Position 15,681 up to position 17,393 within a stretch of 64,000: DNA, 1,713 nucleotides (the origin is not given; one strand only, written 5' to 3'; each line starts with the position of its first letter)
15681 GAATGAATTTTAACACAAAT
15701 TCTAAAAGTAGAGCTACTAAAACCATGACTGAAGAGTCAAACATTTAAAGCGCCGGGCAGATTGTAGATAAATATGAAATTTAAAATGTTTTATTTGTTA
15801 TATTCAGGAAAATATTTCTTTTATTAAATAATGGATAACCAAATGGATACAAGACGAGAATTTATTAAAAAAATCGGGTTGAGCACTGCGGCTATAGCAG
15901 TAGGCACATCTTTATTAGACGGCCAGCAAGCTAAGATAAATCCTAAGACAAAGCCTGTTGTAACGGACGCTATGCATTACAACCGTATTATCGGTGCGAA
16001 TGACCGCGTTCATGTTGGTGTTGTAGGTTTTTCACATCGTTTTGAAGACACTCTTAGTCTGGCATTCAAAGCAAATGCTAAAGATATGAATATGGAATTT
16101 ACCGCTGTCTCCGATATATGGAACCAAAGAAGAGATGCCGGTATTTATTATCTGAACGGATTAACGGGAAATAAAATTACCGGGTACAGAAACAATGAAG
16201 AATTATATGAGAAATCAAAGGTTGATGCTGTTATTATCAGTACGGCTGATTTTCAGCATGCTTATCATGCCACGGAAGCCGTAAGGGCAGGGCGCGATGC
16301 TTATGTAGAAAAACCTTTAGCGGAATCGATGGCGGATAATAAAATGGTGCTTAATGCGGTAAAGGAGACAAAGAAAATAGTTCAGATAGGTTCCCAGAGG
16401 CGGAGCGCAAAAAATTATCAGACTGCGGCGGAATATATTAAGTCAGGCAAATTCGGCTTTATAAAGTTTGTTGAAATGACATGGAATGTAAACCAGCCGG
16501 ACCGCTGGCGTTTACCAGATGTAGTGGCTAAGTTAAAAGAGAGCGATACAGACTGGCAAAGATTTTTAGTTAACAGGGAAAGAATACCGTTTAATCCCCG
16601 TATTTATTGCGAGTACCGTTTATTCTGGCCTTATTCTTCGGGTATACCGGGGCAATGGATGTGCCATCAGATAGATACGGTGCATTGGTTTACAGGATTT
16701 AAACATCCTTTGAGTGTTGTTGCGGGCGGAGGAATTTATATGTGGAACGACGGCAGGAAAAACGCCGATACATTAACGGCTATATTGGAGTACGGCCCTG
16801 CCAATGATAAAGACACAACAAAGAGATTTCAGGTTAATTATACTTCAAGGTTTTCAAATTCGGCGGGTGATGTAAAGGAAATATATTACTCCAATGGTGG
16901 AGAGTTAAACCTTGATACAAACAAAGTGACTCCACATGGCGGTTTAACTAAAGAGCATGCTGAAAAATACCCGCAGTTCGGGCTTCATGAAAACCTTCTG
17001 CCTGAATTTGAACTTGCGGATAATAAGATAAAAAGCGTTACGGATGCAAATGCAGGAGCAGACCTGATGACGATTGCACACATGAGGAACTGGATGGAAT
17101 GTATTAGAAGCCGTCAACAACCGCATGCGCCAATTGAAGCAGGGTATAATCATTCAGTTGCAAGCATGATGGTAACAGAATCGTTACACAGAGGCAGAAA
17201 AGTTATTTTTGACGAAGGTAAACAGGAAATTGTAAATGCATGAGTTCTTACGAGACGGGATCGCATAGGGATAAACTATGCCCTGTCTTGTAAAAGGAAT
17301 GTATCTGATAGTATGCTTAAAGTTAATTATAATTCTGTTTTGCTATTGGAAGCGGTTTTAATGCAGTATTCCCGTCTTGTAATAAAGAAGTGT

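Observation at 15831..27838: Periplasmic 3-keto-glycoside route plus mannoside catabolism in one island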

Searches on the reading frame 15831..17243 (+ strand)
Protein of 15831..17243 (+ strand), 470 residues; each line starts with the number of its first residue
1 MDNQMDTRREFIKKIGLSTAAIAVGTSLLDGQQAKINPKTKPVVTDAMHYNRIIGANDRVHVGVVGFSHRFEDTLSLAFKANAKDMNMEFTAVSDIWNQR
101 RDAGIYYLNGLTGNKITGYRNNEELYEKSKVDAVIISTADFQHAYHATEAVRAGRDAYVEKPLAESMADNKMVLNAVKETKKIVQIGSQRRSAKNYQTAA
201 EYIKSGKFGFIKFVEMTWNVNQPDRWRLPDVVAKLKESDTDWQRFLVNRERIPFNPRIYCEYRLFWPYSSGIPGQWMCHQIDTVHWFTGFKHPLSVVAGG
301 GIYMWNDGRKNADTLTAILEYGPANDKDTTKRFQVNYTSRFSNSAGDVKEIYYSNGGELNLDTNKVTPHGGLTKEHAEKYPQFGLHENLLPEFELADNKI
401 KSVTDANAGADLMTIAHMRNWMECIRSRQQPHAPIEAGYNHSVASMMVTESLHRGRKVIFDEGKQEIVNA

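Call 4: search_protein_families(library=pfam, proteins=[window:15831-17243:+])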
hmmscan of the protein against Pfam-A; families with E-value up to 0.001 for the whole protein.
window:15831-17243:+ (470 aa): 3 families
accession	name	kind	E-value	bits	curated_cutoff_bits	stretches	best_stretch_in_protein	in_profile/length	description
PF01408.29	GFO_IDH_MocA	-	7.4e-13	49.7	24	1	61-187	2-119/120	Oxidoreductase family, NAD-binding Rossmann fold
PF22725.1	GFO_IDH_MocA_C3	-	1.8e-06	28.4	27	0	265-322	38-93/124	GFO/IDH/MocA C-terminal domain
PF02894.22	GFO_IDH_MocA_C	-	8.9e-05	22.8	22.9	0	263-323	33-93/218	Oxidoreductase family, C-terminal alpha/beta domain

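Call 7: search_solved_structures(query=window:15831-17243:+, max_evalue=0.001, show_alignments=2)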
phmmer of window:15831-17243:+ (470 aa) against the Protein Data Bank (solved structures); distinct sequences matched with E-value up to 0.001: 36.
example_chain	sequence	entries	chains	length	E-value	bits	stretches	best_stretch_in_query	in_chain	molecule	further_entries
8tdh_A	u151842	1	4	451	2.1e-16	63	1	117-317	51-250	Predicted dehydrogenases and related proteins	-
8tdf_A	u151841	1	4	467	2.2e-16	62.9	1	117-317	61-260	Dehydrogenase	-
3ec7_A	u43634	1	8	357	6.1e-10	41.6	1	87-250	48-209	Putative Dehydrogenase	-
1evj_A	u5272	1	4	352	2.9e-08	36.1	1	110-216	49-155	GLUCOSE-FRUCTOSE OXIDOREDUCTASE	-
1ofg_A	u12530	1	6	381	3.4e-08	35.9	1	110-216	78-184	GLUCOSE-FRUCTOSE OXIDOREDUCTASE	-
1ryd_A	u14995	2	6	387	3.5e-08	35.8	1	110-216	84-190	glucose-fructose oxidoreductase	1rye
1h6a_A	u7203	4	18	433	4.2e-08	35.6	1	110-215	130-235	PRECURSOR FORM OF GLUCOSE-FRUCTOSE OXIDOREDUCTASE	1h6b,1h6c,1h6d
9azo_A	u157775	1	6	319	4e-07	32.3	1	129-213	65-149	PmdC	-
5a02_A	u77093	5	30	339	4.3e-07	32.2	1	118-232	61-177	ALDOSE-ALDOSE OXIDOREDUCTASE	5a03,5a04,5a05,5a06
3q2k_A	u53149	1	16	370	1.8e-06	30.2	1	123-217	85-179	oxidoreductase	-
2glx_A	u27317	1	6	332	2.1e-06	30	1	109-215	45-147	1,5-anhydro-D-fructose reductase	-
3ezy_A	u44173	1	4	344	3.6e-06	29.2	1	118-217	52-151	Dehydrogenase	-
3mz0_A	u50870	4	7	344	1.1e-05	27.6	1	88-203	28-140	Inositol 2-dehydrogenase/D-chiro-inositol 3-dehydrogenase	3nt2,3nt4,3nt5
9m3d_B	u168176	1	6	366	1.8e-05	26.9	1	122-214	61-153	DgpA1 from W974-1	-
4koa_A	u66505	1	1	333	1.8e-05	26.9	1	123-248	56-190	1,5-anhydro-D-fructose reductase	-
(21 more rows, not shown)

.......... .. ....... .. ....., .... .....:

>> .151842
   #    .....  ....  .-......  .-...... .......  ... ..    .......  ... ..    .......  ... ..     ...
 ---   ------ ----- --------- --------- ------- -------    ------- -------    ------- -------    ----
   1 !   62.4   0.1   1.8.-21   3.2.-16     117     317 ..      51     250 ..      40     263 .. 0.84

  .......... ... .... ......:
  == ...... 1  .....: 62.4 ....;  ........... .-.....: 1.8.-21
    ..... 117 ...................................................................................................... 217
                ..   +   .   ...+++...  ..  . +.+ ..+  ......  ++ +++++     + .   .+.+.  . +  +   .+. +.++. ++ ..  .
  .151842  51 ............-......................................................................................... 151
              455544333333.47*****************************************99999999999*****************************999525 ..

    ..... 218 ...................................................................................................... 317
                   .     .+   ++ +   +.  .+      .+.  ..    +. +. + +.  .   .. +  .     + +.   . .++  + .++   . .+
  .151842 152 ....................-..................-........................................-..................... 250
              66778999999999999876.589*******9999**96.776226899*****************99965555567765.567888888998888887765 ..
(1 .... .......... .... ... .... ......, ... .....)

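Call 11: search_protein_families(library=ncbifam, proteins=[window:15831-17243:+], max_evalue=0.001)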
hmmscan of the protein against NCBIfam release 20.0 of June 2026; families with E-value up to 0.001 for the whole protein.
window:15831-17243:+ (470 aa): 9 families
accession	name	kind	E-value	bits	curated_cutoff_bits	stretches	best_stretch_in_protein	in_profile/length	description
NF058561.1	BT_2158_fam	equivalog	3.9e-24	85.1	750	1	119-316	83-282/487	glycoside 3-dehydrogenase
TIGR04380.1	myo_inos_iolG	equivalog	5.1e-19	68.3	355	1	117-217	51-151/330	inositol 2-dehydrogenase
NF052679.1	InsChiInosDhIolG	equivalog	4.5e-13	48.9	540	1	89-209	29-146/343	bifunctional inositol 2-dehydrogenase/D-chiro-inositol 1-dehydrogenase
NF040723.1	UDP-GlcNAcDh_Arch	equivalog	7.5e-11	42.1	450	1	87-248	24-178/302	UDP-N-acetylglucosamine 3-dehydrogenase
NF007574.0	PRK10206.1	equivalog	2.6e-09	36.6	352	1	121-223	56-158/345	oxidoreductase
NF052479.1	LevoglcsnDh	equivalog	4.5e-09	35.5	650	1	123-217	66-160/386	levoglucosan dehydrogenase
NF008607.0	PRK11579.1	subfamily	9.8e-09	34.6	330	1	58-227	3-164/346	oxidoreductase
NF058563.1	BT_2159_fam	equivalog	8.1e-06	25.1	650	1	119-214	51-146/350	disaccharide 3-dehydrogenase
NF041392.1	XylDh_Gfo6_Halo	equivalog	0.00013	20.9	350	1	128-232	80-190/350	D-xylose 1-dehydrogenase Gfo6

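Call 13: find_encoding_contigs(protein=window:15831-17243:+, flank=10000, max_places=6)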
Protein window:15831-17243:+ (470 aa): no gene with exactly this product is on record in the collection.

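Call 16: find_homologous_proteins(query=window:15831-17243:+, max_evalue=1e-10)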
Query window:15831-17243:+ (470 aa): 8000 proteins with E <= 1e-10 among 8000 candidates; the best 120 are listed.
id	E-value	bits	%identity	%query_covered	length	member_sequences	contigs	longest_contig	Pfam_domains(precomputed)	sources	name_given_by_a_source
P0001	0.0e+0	1040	96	99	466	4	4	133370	PF01408.29,PF22725.2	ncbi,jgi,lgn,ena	jgi:predicted dehydrogenase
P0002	6.1e-291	983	90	99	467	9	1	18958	PF01408.29,PF22725.2,PF02894.23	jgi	jgi:predicted dehydrogenase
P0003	1.0e-269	913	92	90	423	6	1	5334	PF01408.29,PF22725.2,PF02894.23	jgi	jgi:predicted dehydrogenase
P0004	2.4e-256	869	80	99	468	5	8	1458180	PF01408.29,PF22725.2,PF02894.23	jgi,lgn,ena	-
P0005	1.2e-254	863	80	99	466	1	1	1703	PF01408.29,PF22725.2,PF02894.23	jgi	jgi:predicted dehydrogenase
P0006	1.7e-254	863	80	99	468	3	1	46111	PF01408.29,PF22725.2,PF02894.23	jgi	jgi:predicted dehydrogenase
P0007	1.9e-254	863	79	99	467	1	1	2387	PF01408.29,PF22725.2,PF02894.23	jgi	jgi:predicted dehydrogenase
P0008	5.7e-254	861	79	99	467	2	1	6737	PF01408.29,PF22725.2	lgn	-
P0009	2.2e-253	859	80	99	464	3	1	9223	PF01408.29,PF22725.2,PF02894.23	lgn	-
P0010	2.1e-252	856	80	99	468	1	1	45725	PF01408.29,PF22725.2,PF02894.23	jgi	jgi:predicted dehydrogenase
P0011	2.2e-252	856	78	99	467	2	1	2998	PF01408.29,PF22725.2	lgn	-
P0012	2.6e-252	856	80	99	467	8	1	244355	PF01408.29,PF22725.2,PF02894.23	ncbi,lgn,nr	ncbi:MAG: Gfo/Idh/MocA family oxidoreductase [Ignavibacteriales bacterium]|nr:Gfo/Idh/MocA family ox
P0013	3.5e-252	855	78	99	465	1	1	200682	PF01408.29,PF22725.2,PF02894.23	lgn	-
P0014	4.1e-252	855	79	99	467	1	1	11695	PF01408.29,PF22725.2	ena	-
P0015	9.5e-252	854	79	99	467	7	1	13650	PF01408.29,PF22725.2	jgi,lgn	jgi:predicted dehydrogenase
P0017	6.1e-250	848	79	99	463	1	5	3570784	PF01408.29,PF22725.2,PF02894.23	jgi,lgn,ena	-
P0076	7.8e-177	607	59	99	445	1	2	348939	PF01408.29,PF22725.2,PF02894.23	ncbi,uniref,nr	ncbi:Gfo/Idh/MocA family protein [Pontibacter silvestris]|uniref:Gfo/Idh/MocA family protein n=1 Tax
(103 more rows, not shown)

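Call 17: find_encoding_contigs(protein=P0001, flank=10000, max_places=3)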
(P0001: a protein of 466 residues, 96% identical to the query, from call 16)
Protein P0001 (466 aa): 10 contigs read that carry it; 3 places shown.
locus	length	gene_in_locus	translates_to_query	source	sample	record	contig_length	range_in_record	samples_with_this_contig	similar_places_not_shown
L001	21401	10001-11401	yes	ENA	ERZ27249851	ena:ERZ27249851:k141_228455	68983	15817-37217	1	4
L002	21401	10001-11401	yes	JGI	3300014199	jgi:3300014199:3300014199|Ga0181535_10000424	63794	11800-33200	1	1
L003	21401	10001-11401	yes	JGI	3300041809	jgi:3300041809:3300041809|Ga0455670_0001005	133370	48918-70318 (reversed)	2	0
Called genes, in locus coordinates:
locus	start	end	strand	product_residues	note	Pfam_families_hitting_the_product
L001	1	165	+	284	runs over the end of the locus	PF00881:Nitroreductase (faint), PF14512:TM1586_NiRdase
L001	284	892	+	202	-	PF01909:NTP_transf_2, PF18765:Polbeta (weak)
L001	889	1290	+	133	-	-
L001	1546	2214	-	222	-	PF00753:Lactamase_B, PF19583:ODP (weak)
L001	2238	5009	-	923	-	PF25788:Ig_Rha78A_N, PF08531:Bac_rhamnosid_N, PF05592:Bac_rhamnosid, PF17389:Bac_rhamnosid6H, PF17390:Bac_rhamnosid_C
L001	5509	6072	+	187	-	PF13580:SIS_2, PF01380:SIS (faint)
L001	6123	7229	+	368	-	-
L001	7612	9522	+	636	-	PF00294:PfkB, PF00702:Hydrolase, PF13419:HAD_2 (weak)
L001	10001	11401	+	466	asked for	PF01408:GFO_IDH_MocA, PF22725:GFO_IDH_MocA_C3 (faint)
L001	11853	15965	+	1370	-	PF07494:Reg_prop (faint), PF00512:HisKA, PF02518:HATPase_c, PF00072:Response_reg, PF12833:HTH_18, PF00165:HTH_AraC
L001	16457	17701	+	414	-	PF07690:MFS_1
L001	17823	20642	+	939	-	PF22422:MGH1-like_GH, PF01204:Trehalase (weak)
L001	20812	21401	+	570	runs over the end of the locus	PF00756:Esterase (weak)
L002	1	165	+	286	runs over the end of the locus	PF14512:TM1586_NiRdase, PF00881:Nitroreductase (faint)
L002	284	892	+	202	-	PF01909:NTP_transf_2, PF18765:Polbeta (weak)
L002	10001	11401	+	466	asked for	PF01408:GFO_IDH_MocA, PF22725:GFO_IDH_MocA_C3 (faint)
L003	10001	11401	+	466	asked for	PF01408:GFO_IDH_MocA, PF22725:GFO_IDH_MocA_C3 (faint)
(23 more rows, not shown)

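Call 18: find_encoding_contigs(protein=P0017, flank=10000, max_places=2)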
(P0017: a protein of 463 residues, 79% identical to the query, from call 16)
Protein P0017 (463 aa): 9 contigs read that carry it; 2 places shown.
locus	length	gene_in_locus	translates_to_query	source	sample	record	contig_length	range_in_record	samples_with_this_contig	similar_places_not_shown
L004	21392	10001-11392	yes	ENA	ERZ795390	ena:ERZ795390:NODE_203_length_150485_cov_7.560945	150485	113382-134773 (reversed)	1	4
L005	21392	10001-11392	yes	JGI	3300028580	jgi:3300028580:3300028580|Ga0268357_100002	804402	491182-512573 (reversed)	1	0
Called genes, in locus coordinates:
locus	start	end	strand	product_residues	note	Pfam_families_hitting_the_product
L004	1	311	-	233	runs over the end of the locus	PF00230:MIP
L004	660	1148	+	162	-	PF01969:Ni_insertion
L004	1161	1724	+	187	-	PF13580:SIS_2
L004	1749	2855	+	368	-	-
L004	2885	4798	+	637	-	PF00294:PfkB, PF00702:Hydrolase, PF13419:HAD_2 (weak)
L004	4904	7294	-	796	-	PF13620:CarboxypepD_reg, PF13715:CarbopepD_reg_2, PF14905:OMP_b-brl_3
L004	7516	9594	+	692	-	-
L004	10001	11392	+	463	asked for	PF01408:GFO_IDH_MocA, PF02894:GFO_IDH_MocA_C (faint), PF22725:GFO_IDH_MocA_C3 (faint)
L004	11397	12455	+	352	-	PF14100:DUF6807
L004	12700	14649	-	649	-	-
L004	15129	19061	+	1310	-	PF07494:Reg_prop (faint), PF07495:Y_Y_Y (weak), PF00512:HisKA, PF02518:HATPase_c, PF00072:Response_reg, PF12833:HTH_18, PF00165:HTH_AraC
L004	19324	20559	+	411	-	PF07690:MFS_1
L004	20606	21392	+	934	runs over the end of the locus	PF22422:MGH1-like_GH, PF03200:Glyco_hydro_63, PF01204:Trehalase (weak)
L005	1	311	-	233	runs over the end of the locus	PF00230:MIP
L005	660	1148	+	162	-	PF01969:Ni_insertion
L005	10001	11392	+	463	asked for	PF01408:GFO_IDH_MocA, PF02894:GFO_IDH_MocA_C (faint), PF22725:GFO_IDH_MocA_C3 (faint)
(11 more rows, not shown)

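Call 19: find_encoding_contigs(protein=P0076, flank=10000, max_places=2)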
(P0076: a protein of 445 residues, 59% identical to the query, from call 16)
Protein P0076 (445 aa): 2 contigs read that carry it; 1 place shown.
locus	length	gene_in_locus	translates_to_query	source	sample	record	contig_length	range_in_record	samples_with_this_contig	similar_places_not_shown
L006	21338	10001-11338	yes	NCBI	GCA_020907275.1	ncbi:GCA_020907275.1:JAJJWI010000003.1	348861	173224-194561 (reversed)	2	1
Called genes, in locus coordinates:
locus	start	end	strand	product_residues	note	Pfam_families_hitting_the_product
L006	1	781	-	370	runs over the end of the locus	PF18370:RGI_lyase, PF21348:RGL11_C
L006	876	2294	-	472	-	PF21254:AGA-YXIM_GBD, PF00657:Lipase_GDSL, PF13472:Lipase_GDSL_2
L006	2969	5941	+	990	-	PF13620:CarboxypepD_reg, PF13715:CarbopepD_reg_2, PF07715:Plug, PF00593:TonB_dep_Rec_b-barrel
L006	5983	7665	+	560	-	PF14322:SusD-like_3, PF07980:SusD_RagB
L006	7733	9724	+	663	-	PF12715:Abhydrolase_7, PF05448:AXE1 (weak)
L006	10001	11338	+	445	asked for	PF01408:GFO_IDH_MocA, PF02894:GFO_IDH_MocA_C (faint), PF22725:GFO_IDH_MocA_C3 (faint)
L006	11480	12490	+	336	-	PF14100:DUF6807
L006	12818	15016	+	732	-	PF23500:DUF7133, PF00034:Cytochrom_C, PF13442:Cytochrome_CBB3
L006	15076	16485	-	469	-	PF07470:Glyco_hydro_88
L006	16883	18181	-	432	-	PF16153:DUF4861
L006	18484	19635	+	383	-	PF07470:Glyco_hydro_88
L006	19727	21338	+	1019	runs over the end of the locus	PF19815:DUF6298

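Call 46: find_related_loci(query=window:15831-17240:+, collection=metagenome_contigs, flank=6000)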
Query window:15831-17240:+ (470 aa) in metagenome_contigs; peptide patterns used: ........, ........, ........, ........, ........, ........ (x = any residue, [..] = any of these).
600 stretches matched a pattern (row limit reached: there are more); 584 encode a relative of the query (tblastn E <= 1e-3); the best 80 are kept; 80 distinct loci.
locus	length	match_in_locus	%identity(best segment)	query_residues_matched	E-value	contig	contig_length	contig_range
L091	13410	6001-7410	96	1-470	0e+0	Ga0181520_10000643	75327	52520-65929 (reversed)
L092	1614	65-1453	77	8-470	0e+0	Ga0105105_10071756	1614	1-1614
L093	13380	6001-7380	75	7-468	0e+0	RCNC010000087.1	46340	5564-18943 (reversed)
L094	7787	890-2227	60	1-468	0e+0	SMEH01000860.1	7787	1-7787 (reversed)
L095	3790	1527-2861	58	1-468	0e+0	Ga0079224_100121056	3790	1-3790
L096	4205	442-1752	59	5-468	0e+0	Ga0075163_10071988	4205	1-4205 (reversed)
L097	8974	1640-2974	58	2-468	0e+0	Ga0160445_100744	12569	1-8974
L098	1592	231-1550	59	6-468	0e+0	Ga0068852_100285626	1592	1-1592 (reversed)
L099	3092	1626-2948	59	7-468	0e+0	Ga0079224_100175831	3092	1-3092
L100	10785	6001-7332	58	5-468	6e-180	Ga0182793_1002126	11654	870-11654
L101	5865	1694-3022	57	6-470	0e+0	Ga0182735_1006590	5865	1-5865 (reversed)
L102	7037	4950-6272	58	7-468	3e-180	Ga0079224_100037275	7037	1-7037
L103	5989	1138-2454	57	7-468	0e+0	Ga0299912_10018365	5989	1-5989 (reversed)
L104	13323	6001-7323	59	7-468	2e-179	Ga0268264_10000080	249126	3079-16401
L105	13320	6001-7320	58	7-468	8e-179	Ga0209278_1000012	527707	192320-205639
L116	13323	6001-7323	57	6-468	3e-177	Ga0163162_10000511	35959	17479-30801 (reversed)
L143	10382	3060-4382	58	6-468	3e-174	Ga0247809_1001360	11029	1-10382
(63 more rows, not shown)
